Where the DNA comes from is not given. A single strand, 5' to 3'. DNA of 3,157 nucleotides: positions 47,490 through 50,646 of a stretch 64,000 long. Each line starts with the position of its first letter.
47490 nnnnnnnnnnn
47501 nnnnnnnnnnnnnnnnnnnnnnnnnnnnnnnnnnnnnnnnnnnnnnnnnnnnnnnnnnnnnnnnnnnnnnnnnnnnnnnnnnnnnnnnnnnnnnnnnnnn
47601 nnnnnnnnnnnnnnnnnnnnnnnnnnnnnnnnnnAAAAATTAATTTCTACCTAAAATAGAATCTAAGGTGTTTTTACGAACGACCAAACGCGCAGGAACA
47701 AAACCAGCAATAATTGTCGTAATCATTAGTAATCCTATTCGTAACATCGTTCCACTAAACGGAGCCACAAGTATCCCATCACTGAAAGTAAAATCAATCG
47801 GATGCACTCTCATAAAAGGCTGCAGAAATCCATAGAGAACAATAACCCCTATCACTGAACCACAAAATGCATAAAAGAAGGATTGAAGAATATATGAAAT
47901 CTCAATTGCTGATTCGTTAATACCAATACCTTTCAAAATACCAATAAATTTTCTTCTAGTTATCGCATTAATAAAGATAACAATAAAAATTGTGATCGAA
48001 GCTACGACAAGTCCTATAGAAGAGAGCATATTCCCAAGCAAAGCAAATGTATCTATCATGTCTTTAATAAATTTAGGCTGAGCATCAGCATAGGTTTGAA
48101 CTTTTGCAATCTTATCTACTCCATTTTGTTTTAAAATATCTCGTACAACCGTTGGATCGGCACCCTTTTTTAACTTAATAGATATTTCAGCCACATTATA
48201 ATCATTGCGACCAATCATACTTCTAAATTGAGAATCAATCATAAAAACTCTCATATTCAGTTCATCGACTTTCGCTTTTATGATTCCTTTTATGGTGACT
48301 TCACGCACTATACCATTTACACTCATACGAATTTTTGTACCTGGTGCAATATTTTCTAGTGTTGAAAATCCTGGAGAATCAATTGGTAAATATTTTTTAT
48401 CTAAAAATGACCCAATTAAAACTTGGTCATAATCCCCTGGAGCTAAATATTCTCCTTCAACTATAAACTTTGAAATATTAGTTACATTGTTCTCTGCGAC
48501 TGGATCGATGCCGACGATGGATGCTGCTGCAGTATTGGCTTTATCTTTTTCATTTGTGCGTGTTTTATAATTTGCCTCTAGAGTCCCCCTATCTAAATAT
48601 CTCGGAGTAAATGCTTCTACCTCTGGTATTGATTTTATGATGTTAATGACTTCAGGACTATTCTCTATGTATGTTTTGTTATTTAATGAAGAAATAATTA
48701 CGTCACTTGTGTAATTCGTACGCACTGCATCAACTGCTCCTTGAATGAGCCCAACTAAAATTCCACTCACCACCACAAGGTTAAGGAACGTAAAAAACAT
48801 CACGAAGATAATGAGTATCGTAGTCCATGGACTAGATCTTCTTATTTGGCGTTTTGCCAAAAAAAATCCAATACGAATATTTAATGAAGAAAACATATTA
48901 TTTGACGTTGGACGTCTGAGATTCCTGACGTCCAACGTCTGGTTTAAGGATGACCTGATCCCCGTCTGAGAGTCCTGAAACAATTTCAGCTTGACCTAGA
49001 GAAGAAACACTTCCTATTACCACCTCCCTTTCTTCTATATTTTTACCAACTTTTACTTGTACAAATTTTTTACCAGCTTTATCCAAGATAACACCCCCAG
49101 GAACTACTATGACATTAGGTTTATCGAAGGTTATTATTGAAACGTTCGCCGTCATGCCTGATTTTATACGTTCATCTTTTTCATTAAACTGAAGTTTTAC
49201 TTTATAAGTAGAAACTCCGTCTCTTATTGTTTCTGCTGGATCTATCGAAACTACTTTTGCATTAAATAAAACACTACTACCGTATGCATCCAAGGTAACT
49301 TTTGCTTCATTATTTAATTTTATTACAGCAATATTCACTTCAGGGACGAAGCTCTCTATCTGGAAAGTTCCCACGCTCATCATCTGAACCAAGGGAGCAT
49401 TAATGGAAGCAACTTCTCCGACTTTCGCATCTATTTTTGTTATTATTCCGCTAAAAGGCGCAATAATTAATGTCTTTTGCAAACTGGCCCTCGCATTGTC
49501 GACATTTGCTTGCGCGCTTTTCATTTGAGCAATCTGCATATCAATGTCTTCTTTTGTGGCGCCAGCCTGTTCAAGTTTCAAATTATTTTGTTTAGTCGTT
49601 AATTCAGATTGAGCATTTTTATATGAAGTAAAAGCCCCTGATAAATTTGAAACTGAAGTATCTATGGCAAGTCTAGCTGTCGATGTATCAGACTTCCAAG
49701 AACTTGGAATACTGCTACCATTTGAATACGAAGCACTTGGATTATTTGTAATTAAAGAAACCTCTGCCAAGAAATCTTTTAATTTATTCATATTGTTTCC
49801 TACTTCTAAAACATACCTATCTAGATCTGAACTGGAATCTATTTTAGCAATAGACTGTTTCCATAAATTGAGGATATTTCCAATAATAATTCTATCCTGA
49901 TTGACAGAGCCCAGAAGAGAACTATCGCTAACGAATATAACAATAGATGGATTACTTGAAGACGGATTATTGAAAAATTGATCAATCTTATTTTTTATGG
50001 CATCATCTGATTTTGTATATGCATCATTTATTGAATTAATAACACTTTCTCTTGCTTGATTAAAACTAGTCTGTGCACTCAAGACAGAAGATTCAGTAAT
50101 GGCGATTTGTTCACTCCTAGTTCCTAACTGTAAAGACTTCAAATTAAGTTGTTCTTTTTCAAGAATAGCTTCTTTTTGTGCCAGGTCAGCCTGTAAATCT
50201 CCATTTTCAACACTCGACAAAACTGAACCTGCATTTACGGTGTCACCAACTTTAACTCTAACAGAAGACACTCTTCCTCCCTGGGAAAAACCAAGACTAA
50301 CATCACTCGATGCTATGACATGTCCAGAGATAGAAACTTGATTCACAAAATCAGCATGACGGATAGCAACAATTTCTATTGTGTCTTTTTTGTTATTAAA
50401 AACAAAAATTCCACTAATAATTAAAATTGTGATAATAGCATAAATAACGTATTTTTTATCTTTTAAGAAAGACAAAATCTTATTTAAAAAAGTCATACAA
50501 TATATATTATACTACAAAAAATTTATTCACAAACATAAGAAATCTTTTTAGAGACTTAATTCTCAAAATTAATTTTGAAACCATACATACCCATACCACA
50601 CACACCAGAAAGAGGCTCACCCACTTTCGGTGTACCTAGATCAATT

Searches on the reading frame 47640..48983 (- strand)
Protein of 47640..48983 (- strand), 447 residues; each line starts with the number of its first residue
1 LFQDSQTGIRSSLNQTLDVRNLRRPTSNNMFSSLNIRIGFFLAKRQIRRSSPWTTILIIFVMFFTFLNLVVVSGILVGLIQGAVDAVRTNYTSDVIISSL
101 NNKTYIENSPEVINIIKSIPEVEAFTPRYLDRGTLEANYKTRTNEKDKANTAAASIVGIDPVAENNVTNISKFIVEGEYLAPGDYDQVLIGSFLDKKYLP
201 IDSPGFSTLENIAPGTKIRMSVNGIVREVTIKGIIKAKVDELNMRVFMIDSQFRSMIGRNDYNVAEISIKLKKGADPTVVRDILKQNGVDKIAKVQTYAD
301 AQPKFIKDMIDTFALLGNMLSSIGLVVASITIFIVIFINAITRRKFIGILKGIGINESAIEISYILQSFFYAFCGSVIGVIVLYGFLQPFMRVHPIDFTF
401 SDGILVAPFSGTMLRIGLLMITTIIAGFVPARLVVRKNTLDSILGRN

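Call 14: search_protein_families(library=pfam, proteins=[window:47640-48983:-], max_evalue=0.001)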
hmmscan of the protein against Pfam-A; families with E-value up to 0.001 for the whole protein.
window:47640-48983:- (447 aa): 1 family
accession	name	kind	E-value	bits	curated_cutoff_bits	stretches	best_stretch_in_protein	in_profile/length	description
PF02687.27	FtsX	-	1.1e-11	45.3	25.5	1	319-438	2-119/120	FtsX-like permease C-terminal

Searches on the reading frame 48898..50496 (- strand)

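Call 14: search_protein_families(library=pfam, proteins=[window:48898-50496:-], max_evalue=0.001)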
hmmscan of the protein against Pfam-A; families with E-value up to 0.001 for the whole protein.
window:48898-50496:- (532 aa): 5 families
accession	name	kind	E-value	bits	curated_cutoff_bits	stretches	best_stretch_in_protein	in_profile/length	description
PF16576.10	HlyD_D23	-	2.9e-15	56.6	30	1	294-450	58-214/214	Barrel-sandwich domain of CusB or HlyD membrane-fusion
PF13437.12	HlyD_3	-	8.8e-13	49.4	22.2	1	344-447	2-106/106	HlyD family secretion protein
PF00364.28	Biotin_lipoyl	-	6.3e-05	23.2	22.1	0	62-98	4-38/73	Biotin-requiring enzyme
PF00529.27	CusB_dom_1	-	0.00028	21.5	26.5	0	385-456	2-89/89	Cation efflux system protein CusB domain 1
PF13533.13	Biotin_lipoyl_2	-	0.00046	20.4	29.8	0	70-93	5-28/32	Biotin-lipoyl like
